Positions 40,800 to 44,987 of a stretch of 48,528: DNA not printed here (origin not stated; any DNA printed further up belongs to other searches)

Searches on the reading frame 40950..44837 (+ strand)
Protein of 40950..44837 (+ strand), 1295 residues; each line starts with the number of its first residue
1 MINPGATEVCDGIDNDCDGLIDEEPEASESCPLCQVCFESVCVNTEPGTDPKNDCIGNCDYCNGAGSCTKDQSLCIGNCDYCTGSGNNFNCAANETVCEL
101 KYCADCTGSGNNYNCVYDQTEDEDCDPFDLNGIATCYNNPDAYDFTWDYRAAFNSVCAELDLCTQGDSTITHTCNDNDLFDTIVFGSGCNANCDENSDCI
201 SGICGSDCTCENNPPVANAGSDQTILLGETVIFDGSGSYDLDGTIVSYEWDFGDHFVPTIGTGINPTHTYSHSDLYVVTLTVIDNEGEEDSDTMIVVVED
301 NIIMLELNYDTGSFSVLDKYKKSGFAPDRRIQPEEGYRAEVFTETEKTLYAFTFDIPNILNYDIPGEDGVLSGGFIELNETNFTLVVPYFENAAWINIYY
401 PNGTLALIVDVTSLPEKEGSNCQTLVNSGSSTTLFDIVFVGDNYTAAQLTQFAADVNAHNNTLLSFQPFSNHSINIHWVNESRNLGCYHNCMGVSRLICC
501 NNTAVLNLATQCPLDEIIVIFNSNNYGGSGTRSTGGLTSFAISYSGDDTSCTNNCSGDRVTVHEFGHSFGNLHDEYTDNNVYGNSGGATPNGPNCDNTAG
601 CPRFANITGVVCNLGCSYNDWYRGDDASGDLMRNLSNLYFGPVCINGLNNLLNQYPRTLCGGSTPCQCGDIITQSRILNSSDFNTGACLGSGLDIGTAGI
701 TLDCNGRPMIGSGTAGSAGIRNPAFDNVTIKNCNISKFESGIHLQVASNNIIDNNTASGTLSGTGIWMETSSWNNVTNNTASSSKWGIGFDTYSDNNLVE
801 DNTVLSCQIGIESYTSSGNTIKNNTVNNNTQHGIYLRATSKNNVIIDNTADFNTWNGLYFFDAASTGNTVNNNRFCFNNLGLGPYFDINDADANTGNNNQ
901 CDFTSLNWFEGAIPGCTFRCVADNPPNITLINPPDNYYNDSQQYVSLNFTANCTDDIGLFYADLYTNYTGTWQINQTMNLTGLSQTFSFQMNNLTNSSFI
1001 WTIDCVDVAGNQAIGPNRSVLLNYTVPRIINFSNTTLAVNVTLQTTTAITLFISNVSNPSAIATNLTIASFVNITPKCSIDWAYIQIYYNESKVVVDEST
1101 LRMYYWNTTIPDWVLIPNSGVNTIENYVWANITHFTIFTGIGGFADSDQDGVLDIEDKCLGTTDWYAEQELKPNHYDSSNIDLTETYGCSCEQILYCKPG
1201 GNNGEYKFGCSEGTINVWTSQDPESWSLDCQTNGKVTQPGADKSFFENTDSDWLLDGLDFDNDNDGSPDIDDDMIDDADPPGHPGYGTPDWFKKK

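Call 50: search_protein_families(library=pfam, proteins=[window:40950-44837:+], max_evalue=0.001)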
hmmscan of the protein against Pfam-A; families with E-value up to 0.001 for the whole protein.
window:40950-44837:+ (1295 aa): 7 families
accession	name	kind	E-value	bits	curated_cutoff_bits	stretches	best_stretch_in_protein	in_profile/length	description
PF13229.12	Beta_helix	-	1.5e-21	77.1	25.9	1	726-875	9-158/158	Right handed beta helix region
PF18911.6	PKD_4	-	7.6e-20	71.2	27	1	212-294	1-81/85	PKD domain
PF05048.19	NosD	-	9.9e-19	68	23.6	1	718-879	17-173/212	Periplasmic copper-binding protein (NosD)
PF09471.16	Peptidase_M64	-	9.4e-17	61.6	26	1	425-582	3-167/302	IgA Peptidase M64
PF00801.26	PKD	-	9e-13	48.5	23.5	1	221-297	7-80/80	PKD domain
PF22352.2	K319L-like_PKD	-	7.9e-10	39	27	1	219-298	1-84/84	K319L-like, PKD domain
PF11617.13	Cu-binding_MopE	-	1.2e-08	35.5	27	1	2-23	9-30/30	Putative metal-binding motif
